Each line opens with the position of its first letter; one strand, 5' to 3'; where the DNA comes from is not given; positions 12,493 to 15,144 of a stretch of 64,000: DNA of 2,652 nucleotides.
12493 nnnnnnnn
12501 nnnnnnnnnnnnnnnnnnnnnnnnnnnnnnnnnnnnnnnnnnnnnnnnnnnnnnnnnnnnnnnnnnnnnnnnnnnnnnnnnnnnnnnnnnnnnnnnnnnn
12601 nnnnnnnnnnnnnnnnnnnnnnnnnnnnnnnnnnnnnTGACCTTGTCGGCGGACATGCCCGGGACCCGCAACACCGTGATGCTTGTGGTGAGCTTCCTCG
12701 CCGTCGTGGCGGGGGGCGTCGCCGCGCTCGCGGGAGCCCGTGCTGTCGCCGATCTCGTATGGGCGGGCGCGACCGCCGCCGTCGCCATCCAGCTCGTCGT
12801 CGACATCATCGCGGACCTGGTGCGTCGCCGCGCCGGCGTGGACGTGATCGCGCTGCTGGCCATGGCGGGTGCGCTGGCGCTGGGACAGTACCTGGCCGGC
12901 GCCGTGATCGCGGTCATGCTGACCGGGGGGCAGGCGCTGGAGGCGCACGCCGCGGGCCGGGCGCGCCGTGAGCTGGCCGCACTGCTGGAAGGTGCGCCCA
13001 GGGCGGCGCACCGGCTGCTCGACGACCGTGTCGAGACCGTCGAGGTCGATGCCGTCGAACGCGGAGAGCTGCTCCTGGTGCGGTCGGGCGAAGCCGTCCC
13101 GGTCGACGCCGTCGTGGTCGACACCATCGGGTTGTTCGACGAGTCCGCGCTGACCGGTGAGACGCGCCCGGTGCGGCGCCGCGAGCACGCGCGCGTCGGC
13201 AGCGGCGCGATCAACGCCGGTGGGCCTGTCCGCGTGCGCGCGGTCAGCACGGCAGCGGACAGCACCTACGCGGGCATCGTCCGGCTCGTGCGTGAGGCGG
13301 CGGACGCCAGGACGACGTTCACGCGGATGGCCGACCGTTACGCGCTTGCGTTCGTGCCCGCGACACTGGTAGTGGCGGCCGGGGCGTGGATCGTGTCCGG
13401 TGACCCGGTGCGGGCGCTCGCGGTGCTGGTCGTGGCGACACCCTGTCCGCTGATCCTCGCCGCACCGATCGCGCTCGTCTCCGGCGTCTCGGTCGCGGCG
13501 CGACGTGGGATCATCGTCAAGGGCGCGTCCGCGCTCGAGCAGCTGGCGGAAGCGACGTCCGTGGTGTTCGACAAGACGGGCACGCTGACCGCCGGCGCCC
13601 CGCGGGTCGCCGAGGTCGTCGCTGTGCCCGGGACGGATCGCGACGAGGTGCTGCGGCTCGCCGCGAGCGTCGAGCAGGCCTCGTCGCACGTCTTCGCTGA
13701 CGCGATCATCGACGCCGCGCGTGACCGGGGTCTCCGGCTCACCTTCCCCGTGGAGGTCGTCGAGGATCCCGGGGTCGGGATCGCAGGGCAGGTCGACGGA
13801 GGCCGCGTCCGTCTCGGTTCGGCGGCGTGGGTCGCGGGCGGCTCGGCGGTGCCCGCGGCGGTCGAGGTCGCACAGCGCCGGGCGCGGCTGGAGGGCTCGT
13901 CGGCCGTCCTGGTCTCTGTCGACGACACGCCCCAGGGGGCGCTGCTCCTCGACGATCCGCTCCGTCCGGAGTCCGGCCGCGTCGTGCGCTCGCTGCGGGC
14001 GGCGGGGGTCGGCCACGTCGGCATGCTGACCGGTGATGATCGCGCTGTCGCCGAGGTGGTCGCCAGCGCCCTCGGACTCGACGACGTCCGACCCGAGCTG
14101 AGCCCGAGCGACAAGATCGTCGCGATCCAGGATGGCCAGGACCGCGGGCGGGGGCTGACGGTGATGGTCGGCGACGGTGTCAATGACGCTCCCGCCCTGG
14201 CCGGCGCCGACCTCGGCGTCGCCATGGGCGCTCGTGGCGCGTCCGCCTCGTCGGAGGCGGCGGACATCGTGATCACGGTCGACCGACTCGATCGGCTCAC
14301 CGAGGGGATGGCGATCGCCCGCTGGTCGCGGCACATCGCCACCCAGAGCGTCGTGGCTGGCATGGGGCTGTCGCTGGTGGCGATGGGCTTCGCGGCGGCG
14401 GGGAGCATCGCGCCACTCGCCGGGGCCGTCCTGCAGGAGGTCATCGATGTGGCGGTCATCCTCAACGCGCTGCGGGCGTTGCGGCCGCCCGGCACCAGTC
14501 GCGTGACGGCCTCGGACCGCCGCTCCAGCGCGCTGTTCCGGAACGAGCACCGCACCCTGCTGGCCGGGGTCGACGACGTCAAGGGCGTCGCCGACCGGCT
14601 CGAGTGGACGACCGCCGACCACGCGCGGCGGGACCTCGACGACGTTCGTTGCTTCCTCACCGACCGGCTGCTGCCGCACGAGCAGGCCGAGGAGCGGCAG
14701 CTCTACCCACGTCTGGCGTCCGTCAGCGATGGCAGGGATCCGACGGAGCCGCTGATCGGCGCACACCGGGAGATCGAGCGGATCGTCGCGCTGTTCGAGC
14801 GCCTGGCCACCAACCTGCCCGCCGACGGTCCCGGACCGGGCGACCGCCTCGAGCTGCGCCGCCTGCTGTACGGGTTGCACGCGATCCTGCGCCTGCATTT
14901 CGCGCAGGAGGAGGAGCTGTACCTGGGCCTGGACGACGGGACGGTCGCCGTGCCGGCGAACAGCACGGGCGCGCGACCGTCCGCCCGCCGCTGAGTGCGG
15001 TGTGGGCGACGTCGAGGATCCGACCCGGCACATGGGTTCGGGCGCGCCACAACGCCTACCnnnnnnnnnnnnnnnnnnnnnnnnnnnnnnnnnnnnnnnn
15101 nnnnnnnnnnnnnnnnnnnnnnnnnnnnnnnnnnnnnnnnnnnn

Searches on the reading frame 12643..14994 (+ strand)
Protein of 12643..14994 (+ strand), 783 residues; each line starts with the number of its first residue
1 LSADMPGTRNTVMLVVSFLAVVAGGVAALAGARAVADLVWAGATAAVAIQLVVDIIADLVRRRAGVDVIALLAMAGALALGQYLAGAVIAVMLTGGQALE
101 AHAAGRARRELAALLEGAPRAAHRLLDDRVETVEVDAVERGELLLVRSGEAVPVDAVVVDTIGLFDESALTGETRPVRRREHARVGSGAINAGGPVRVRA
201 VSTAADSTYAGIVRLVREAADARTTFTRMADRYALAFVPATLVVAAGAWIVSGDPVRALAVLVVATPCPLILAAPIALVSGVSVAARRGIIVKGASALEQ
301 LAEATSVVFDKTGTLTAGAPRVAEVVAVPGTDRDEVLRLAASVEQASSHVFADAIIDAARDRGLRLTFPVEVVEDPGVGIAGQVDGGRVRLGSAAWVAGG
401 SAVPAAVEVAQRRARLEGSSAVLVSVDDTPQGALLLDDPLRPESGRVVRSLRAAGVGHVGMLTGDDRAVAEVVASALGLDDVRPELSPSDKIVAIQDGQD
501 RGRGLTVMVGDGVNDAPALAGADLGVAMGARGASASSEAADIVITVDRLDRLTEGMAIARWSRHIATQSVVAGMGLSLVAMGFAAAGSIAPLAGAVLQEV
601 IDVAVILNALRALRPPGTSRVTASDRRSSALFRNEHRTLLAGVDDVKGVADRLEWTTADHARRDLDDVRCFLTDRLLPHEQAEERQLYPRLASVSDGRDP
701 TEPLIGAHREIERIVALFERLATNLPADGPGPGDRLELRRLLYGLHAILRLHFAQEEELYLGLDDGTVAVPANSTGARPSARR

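Call 62: search_protein_families(library=pfam, proteins=[window:12643-14994:+], max_evalue=0.001)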
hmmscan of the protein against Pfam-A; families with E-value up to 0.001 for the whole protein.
window:12643-14994:+ (783 aa): 3 families
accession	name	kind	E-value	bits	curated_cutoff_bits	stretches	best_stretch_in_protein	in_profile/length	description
PF00122.25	E1-E2_ATPase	-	2.3e-42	145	28.1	1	118-288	3-181/181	E1-E2 ATPase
PF00702.32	Hydrolase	-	1e-26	95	26.4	1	307-523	4-191/191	haloacid dehalogenase-like hydrolase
PF01814.28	Hemerythrin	-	3.3e-15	57.1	25.3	1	630-762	4-125/127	Hemerythrin HHE cation binding domain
